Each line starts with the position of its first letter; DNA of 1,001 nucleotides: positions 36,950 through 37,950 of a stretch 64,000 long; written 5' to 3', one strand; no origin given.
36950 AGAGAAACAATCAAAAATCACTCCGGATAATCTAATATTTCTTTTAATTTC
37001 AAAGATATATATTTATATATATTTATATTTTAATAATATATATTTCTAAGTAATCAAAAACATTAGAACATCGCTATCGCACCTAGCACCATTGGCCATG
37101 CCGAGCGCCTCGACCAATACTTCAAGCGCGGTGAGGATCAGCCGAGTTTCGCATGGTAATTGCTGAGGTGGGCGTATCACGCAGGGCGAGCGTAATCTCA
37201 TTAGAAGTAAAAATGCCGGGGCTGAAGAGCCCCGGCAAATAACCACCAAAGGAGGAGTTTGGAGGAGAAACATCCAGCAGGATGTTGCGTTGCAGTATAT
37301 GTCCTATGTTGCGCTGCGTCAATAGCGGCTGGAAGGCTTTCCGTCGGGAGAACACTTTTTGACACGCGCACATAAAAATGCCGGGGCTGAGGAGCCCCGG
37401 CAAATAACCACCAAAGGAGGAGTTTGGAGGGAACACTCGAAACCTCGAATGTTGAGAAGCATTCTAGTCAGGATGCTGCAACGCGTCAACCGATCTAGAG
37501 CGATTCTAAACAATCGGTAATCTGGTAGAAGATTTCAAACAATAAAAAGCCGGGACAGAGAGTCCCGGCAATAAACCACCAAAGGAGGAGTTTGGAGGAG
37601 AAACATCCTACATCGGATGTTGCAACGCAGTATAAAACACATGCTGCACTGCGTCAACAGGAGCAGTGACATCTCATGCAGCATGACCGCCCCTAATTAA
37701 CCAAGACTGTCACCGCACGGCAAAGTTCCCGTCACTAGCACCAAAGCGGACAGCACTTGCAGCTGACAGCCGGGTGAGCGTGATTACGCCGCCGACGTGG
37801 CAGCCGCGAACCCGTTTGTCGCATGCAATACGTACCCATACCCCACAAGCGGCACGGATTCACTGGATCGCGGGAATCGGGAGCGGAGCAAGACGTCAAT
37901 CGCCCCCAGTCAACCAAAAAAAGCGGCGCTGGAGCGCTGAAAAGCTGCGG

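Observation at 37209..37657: Three tandem, self-contained small-RNA genes between the nuo operon and the permease/methylamine cluster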

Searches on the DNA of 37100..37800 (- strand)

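Call 4: search_rna_families(source=window, start=37100, end=37800, threshold=evalue, max_evalue=10, show_alignments=5)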
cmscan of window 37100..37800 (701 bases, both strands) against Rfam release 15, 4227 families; matches with E-value up to 10: 25.
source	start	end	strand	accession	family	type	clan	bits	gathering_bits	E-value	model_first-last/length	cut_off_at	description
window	37207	37270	-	RF02278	Betaproteobacteria_toxic_sRNA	Gene; sRNA;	-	35.5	50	2.2e-05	1-64/64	no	Betaproteobacteria toxic small RNA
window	37541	37603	-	RF02278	Betaproteobacteria_toxic_sRNA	Gene; sRNA;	-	35.5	50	2.3e-05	1-64/64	no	Betaproteobacteria toxic small RNA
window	37372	37435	-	RF02278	Betaproteobacteria_toxic_sRNA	Gene; sRNA;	-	33.5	50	7e-05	1-64/64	no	Betaproteobacteria toxic small RNA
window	37372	37446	-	RF02866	ncS16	Gene; sRNA;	-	24.9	48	0.015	1-83/83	no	Burkholderia sRNA 16 (Bc_KC_sr1)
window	37540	37614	-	RF02866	ncS16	Gene; sRNA;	-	23.4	48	0.035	1-83/83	no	Burkholderia sRNA 16 (Bc_KC_sr1)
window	37207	37274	-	RF02866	ncS16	Gene; sRNA;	-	23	48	0.044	1-83/83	no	Burkholderia sRNA 16 (Bc_KC_sr1)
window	37209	37284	-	RF02877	NmsRb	Gene; sRNA;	-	22.8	52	0.36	1-91/91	no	Neisseria metabolic switch regulator b (RcoF1/NgncR163)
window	37542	37669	-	RF02423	Bp1_781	Gene; sRNA;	-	22.6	80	0.0012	1-230/230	no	Burkholderia sRNA Bp1_Cand871_SIPHT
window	37372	37432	-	RF02837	anti-hemB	Gene; sRNA;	-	22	49.5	0.01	1-81/81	no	Burkholderia RNA 7 (anti-hemB)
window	37206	37276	-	RF02837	anti-hemB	Gene; sRNA;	-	20.7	49.5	0.023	1-81/81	no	Burkholderia RNA 7 (anti-hemB)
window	37373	37517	-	RF02423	Bp1_781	Gene; sRNA;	-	19.6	80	0.0081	1-230/230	no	Burkholderia sRNA Bp1_Cand871_SIPHT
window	37374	37450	-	RF02784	SorX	Gene; sRNA;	-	19.5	46.6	0.045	1-73/73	no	Singlet oxygen resistance RNA X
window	37373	37474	-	RF02344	ar14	Gene; sRNA;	-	19.5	58.8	0.24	1-123/123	no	Alphaproteobacterial ar14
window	37209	37283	-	RF02784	SorX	Gene; sRNA;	-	19.1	46.6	0.058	1-73/73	no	Singlet oxygen resistance RNA X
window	37200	37285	-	RF02732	JA04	Gene; sRNA;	-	18.9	81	5.7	1-81/81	no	Aggregatibacter sRNA JA04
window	37543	37634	-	RF02877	NmsRb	Gene; sRNA;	-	16.6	52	6.6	1-91/91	no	Neisseria metabolic switch regulator b (RcoF1/NgncR163)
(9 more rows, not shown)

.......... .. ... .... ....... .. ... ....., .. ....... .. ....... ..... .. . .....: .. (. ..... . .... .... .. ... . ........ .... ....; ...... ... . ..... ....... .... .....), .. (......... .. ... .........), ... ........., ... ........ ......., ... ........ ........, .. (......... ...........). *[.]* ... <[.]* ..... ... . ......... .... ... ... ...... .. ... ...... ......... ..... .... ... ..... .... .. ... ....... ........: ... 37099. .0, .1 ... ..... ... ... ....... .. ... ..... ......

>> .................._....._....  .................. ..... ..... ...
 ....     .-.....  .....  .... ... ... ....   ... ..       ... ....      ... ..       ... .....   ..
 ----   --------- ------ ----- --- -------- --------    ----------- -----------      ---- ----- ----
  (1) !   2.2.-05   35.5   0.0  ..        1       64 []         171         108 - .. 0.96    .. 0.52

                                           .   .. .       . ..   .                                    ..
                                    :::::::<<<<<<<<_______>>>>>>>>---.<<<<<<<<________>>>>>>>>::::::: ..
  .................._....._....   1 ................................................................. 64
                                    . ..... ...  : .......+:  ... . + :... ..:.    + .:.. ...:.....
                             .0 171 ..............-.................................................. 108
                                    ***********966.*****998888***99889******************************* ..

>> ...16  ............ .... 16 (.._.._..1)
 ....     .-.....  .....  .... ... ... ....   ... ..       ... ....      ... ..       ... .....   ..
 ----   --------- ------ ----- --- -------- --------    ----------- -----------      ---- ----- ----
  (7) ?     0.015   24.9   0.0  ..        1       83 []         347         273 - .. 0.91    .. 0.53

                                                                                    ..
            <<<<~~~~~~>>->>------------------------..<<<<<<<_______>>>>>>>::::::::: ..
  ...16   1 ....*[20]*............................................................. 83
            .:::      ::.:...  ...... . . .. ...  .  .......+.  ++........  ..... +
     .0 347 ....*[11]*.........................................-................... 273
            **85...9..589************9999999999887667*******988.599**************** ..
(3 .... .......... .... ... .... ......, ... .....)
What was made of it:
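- The same order and spacing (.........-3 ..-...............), the same distance to the terminator and a full-length alignment to the RF02278 model recur in all three units at E about 1e-5 (call 4).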

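Call 35: build_rna_model(alignment_id=A1, structure=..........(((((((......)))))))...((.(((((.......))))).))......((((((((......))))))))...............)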
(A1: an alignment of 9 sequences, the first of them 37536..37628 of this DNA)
Model R1 built from alignment A1 (9 sequences, 99 columns); structure: as given.
model positions 94; base pairs 22; branch points 2; effective number of sequences 1.66; information 0.608 bits per position. Calibrated on 0.2 Mb of random sequence (short: E-values are rough).
structure used (alignment columns):
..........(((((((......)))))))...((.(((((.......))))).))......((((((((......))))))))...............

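Call 36: search_with_rna_model(model_id=R1, source=window, max_evalue=10, filters=off)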
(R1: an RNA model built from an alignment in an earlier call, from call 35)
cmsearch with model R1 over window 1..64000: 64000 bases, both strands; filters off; matches with E-value up to 10: 16.
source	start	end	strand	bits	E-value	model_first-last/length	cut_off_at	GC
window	37202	37296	-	104.7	3.2e-27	1-94/94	no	0.51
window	37536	37631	-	98.9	1.3e-25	1-94/94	no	0.48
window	37367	37463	-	86.5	3.7e-22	1-94/94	no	0.52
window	15307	15325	+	10.9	0.46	61-81/94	no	0.84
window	37269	37286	+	9.2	1.4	11-28/94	no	0.44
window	37214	37236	+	9.1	1.5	60-81/94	no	0.78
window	37379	37401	+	8.4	2.3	60-81/94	no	0.83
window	15307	15326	-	8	2.9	60-81/94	no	0.8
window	18950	19018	+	7.9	3.3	1-94/94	no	0.59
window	8400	8420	+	7.9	3.3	60-81/94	no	0.76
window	63623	63714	-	7.8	3.4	1-94/94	no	0.53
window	37549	37569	+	7.7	3.6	61-81/94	no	0.76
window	26221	26242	+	7.4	4.3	61-81/94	no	0.86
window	53113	53203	-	7.2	5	1-94/94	no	0.53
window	44188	44265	-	6.4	8.7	1-94/94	no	0.54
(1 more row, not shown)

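Call 37: search_with_rna_model(model_id=R1, sources=[L001, L002, L003, L004, L005, L006, L007, L008, L009, L010, L011, L012, L013, L014, L015, L016, L018, L019, L020, L021, L022, L023, L024, L025, L026, L028, L029, L030, L031, L032, L033, L034, L035, L036, L037, L038, L039, L041, L042, L043, L044, L046, L047, L048, L049, L050, L051, L052, L053, L054, L055, L056, L057, L058, L059, L060, L061, L062, L063, L064, L065, L066, L067, L069, L070, L071, L072, L073, L074, L075, L076, L077, L078, L079, L080, L081, L082, L083, L084, L085, L087, L088, L089, L090, L091, L092, L093, L094, L095, L096, L097, L121, L122, L123, L124, L126, L127, L128, window], max_evalue=0.01, make_alignment=true)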
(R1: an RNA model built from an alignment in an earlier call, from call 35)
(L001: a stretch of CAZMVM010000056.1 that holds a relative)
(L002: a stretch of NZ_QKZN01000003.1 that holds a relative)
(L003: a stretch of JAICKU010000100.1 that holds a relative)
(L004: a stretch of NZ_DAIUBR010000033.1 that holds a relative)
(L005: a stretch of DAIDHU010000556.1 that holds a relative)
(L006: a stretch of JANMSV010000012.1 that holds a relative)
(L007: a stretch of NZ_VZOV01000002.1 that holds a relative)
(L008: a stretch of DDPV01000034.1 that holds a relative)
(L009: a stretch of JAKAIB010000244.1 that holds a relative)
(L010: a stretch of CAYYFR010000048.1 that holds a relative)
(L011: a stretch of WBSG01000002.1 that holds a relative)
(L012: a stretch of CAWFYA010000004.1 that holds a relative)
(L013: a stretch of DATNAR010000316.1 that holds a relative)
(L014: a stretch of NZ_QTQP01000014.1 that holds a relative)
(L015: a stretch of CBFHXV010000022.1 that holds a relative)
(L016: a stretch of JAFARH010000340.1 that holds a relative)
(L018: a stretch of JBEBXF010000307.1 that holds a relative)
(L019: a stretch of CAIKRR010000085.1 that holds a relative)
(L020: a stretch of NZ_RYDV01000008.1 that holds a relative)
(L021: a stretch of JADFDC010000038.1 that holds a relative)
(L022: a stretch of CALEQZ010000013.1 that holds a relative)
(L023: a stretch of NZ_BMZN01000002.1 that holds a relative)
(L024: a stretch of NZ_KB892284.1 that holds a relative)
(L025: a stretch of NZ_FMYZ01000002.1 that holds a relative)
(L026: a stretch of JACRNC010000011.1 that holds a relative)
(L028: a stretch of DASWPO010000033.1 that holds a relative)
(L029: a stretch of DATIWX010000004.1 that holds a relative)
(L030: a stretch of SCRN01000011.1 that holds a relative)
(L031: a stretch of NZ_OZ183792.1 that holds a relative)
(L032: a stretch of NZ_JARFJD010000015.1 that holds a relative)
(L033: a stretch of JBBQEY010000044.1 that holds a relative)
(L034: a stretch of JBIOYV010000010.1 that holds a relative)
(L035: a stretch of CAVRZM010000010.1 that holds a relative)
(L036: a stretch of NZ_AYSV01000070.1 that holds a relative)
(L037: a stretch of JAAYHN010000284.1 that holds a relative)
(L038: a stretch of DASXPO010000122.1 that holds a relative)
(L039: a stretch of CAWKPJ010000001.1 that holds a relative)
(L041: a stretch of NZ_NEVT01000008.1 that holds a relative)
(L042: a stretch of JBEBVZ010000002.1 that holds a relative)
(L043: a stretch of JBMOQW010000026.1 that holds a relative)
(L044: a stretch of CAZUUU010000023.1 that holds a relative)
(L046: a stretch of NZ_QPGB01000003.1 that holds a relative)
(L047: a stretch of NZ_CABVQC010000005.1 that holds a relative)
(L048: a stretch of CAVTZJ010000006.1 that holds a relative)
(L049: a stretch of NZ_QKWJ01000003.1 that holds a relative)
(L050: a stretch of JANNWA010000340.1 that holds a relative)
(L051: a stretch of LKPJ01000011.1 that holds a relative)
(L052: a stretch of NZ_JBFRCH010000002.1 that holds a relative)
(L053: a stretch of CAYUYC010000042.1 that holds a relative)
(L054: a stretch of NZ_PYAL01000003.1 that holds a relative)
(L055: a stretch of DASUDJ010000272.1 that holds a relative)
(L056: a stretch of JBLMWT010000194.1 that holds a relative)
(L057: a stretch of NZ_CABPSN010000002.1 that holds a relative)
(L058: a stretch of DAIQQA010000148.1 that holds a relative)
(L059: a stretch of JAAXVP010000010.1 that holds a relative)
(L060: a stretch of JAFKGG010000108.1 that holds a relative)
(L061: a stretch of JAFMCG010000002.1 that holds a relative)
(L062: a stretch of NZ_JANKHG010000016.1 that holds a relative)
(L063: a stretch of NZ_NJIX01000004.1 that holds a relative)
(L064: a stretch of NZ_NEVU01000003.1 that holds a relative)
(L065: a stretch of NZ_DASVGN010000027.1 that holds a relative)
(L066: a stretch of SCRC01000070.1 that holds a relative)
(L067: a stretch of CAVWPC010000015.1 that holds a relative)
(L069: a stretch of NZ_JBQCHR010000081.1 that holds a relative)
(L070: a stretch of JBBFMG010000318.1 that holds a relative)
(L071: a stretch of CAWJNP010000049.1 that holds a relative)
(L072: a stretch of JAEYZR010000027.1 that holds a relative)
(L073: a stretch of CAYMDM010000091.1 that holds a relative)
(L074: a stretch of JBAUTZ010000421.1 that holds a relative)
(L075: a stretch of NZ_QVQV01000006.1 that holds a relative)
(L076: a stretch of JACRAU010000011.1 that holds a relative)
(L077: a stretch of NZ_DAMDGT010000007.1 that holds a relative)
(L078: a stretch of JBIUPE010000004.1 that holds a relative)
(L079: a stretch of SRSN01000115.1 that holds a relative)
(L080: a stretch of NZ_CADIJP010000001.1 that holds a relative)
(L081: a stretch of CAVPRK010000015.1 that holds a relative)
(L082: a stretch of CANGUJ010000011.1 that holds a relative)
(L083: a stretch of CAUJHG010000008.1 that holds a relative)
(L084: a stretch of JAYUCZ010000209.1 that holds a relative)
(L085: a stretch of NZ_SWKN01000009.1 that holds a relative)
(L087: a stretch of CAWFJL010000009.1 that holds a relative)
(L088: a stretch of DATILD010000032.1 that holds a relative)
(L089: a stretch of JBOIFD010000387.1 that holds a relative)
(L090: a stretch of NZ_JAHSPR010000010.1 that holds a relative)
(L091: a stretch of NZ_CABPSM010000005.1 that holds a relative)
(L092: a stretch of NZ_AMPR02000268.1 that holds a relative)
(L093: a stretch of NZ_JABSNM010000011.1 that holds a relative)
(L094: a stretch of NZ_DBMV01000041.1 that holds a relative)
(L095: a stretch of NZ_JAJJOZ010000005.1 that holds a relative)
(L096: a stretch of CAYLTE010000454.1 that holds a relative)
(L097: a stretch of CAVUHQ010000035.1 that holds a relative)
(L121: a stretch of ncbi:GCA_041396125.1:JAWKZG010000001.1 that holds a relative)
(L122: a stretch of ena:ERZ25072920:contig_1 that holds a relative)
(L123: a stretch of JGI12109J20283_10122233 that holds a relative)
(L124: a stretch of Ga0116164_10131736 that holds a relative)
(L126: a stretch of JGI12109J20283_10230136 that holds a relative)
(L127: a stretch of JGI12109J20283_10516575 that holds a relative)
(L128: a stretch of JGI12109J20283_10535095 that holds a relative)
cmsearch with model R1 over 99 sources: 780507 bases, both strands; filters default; matches with E-value up to 0.01: 100.
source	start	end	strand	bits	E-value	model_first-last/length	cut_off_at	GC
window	37202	37296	-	104.7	3.9e-26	1-94/94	no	0.51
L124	377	470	-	104.4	4.8e-26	1-94/94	no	0.48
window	37536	37631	-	98.9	1.6e-24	1-94/94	no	0.48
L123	2231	2322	-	97.9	3.1e-24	1-94/94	no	0.53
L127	4344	4435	-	96.6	7.3e-24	1-94/94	no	0.52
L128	4224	4314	+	93.6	5.1e-23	1-94/94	no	0.49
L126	414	505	-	92.2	1.2e-22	1-94/94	no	0.55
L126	260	351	-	91.9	1.4e-22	1-94/94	no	0.54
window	37367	37463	-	86.6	4.5e-21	1-94/94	no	0.52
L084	4838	4932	+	49.7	8.5e-11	1-94/94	no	0.59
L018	3249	3346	-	47.5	3.5e-10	1-94/94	no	0.5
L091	3546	3637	-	46.3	7.6e-10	1-94/94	no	0.52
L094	1131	1235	-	45.8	1e-09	1-94/94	no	0.52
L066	4952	5049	-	45.7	1.2e-09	1-94/94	no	0.48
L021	1231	1325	-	45.1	1.7e-09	1-94/94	no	0.51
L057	4326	4418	+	44.8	2e-09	1-94/94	no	0.52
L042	5473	5557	+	44.6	2.2e-09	1-94/94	no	0.54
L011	5017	5101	+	44.1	3.2e-09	1-94/94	no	0.49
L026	5924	6006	-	43.8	3.9e-09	1-94/94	no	0.52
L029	4464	4560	+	43.8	3.9e-09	1-94/94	no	0.57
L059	4265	4362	+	43.6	4.4e-09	1-94/94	no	0.48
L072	2454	2542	-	43.3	5.3e-09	1-94/94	no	0.52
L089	3166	3250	+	43.2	5.5e-09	1-94/94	no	0.54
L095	1364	1458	+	43.2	5.8e-09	1-94/94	no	0.53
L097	2038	2133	-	42.2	1.1e-08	1-94/94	no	0.53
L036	7768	7859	-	42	1.2e-08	1-94/94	no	0.42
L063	211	295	+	41.9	1.3e-08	1-94/94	no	0.46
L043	7836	7919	+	41.6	1.6e-08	1-94/94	no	0.55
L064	1949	2032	-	41.5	1.7e-08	1-94/94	no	0.55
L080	1536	1630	+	41.5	1.7e-08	1-94/94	no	0.55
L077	5102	5181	-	41.4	1.8e-08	1-94/94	no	0.54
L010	1804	1897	+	41.4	1.8e-08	1-94/94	no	0.55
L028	2900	2984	+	41.1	2.1e-08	1-94/94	no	0.53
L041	1225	1318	-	40.9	2.4e-08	1-94/94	no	0.54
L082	7060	7150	-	40.6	3e-08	1-94/94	no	0.55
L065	4671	4768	-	40.1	4.2e-08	1-94/94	no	0.53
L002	7766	7858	+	40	4.4e-08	1-94/94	no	0.53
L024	2466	2568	+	40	4.5e-08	1-94/94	no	0.46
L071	6687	6779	-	40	4.5e-08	1-94/94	no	0.51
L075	5890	5982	+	39.9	4.8e-08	1-94/94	no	0.57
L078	5184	5280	+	39.6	5.7e-08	1-94/94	no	0.54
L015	460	546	-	39.6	5.8e-08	1-94/94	no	0.49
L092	618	700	-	39.6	5.9e-08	1-94/94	no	0.54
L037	7299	7395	-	39.5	6e-08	1-94/94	no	0.46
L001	707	797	-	39.5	6.2e-08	1-94/94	no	0.54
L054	2495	2579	+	39.4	6.5e-08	1-94/94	no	0.49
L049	6551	6643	-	39.3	6.9e-08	1-94/94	no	0.55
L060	1225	1307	-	39.3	7e-08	1-94/94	no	0.54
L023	1850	1940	+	39.3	7e-08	1-94/94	no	0.51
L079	2577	2656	+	39.3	7e-08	1-94/94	no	0.52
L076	1213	1307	-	39.3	7.1e-08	1-94/94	no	0.51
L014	721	810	+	39.1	7.8e-08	1-94/94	no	0.57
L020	1865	1944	+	38.9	8.6e-08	1-94/94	no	0.5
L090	6504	6591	+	38.7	1e-07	1-94/94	no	0.47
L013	296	384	+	38.2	1.4e-07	1-94/94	no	0.58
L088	971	1060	-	38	1.6e-07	1-94/94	no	0.62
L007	4856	4938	-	38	1.6e-07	1-94/94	no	0.55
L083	177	258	+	37.7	1.9e-07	1-94/94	no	0.61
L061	3409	3495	+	37.3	2.5e-07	1-94/94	no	0.47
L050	826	919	+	37.2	2.6e-07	1-94/94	no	0.56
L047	6552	6641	+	37.1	2.9e-07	1-94/94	no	0.6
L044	6502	6607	-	37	3e-07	1-94/94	no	0.62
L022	55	135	-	37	3.1e-07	1-94/94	no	0.56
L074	6493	6577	+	36.7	3.6e-07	1-94/94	no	0.52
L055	3022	3115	-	36.7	3.6e-07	1-94/94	no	0.49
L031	5379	5468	+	36.7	3.7e-07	1-94/94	no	0.6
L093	5957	6045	-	36.5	4.3e-07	1-94/94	no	0.6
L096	1544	1632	-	36.2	5.1e-07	1-94/94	no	0.55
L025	7809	7904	+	35.7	7.1e-07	1-94/94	no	0.56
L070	141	224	+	35.5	8e-07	1-94/94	no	0.58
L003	1978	2062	+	34.6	1.4e-06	1-94/94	no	0.61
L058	2696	2779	+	34.5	1.5e-06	1-94/94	no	0.56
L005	1801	1888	+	34.4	1.6e-06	1-94/94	no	0.57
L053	3604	3699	-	34.3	1.7e-06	1-94/94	no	0.59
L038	780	863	-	34.3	1.7e-06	1-94/94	no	0.58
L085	1966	2046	+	34.1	1.9e-06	1-94/94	no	0.49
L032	4972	5089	-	34.1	2e-06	1-94/94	no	0.47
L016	1070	1168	+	33.8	2.3e-06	1-94/94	no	0.54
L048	5694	5779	+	33.4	3e-06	1-94/94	no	0.49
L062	7907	8000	-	33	4e-06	1-94/94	no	0.48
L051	1029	1121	-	32.8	4.5e-06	1-94/94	no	0.6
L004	5290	5381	-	32.8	4.6e-06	1-94/94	no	0.49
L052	5615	5711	-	32.5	5.6e-06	1-94/94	no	0.55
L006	5066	5156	-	32.4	5.8e-06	1-94/94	no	0.57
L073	5268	5360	+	32.3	6.2e-06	1-94/94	no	0.59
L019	5285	5378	+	31.9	7.8e-06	1-94/94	no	0.55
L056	1308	1399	-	31.7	8.8e-06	1-94/94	no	0.51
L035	1751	1850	-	31.4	1.1e-05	1-94/94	no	0.61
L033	4009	4098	-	31.4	1.1e-05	1-94/94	no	0.54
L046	7754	7839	+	31.3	1.2e-05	1-94/94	no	0.53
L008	7219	7300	-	29.6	3.5e-05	1-94/94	no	0.56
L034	6958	7073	+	29.3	4.3e-05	1-94/94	no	0.58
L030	480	585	-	29.2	4.4e-05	1-94/94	no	0.51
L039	5318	5412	+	28.8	5.9e-05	1-94/94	no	0.61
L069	1922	2027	-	28.2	8.4e-05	1-94/94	no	0.55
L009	3917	4020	-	27.2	0.00016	1-94/94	no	0.58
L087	7313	7424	+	26.5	0.00026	1-94/94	no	0.59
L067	6337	6424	+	26.1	0.00033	1-94/94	no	0.59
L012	6434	6520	+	25.4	0.00053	1-94/94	no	0.56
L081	4389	4489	+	23.8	0.0014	1-94/94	no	0.56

Alignment A2: 100 matches aligned to the model, 175 columns, each read 5' to 3' on its own strand. Consensus structure (alignment columns), stored with it:
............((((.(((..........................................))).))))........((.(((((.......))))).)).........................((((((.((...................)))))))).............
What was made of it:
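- The model R1, built only from the window's type, finds the canonical members at 24-50 bits (call 37). Their scores against R1 (call 37) are therefore not fully independent evidence.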

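Call 38: search_with_rna_model(model_id=R1, sources=[window, L123, L124, L126, L127, L128], max_evalue=1e-10, make_alignment=true, show_alignments=0)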
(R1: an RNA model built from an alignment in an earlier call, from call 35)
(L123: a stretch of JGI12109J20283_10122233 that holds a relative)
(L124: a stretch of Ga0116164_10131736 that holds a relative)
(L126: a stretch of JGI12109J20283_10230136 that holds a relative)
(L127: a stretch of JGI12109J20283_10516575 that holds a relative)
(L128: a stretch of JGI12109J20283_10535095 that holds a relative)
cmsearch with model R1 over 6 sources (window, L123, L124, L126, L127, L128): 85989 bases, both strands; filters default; matches with E-value up to 1e-10: 9.
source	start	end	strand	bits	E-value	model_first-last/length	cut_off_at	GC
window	37202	37296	-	104.7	4.3e-27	1-94/94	no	0.51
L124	377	470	-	104.4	5.3e-27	1-94/94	no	0.48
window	37536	37631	-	98.9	1.8e-25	1-94/94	no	0.48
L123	2231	2322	-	97.9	3.4e-25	1-94/94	no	0.53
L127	4344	4435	-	96.6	8.1e-25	1-94/94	no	0.52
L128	4224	4314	+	93.6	5.6e-24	1-94/94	no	0.49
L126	414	505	-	92.2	1.3e-23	1-94/94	no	0.55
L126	260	351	-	91.9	1.6e-23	1-94/94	no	0.54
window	37367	37463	-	86.6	5e-22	1-94/94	no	0.52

Alignment A3: 9 matches aligned to the model, 98 columns, each read 5' to 3' on its own strand. Consensus structure (alignment columns), stored with it:
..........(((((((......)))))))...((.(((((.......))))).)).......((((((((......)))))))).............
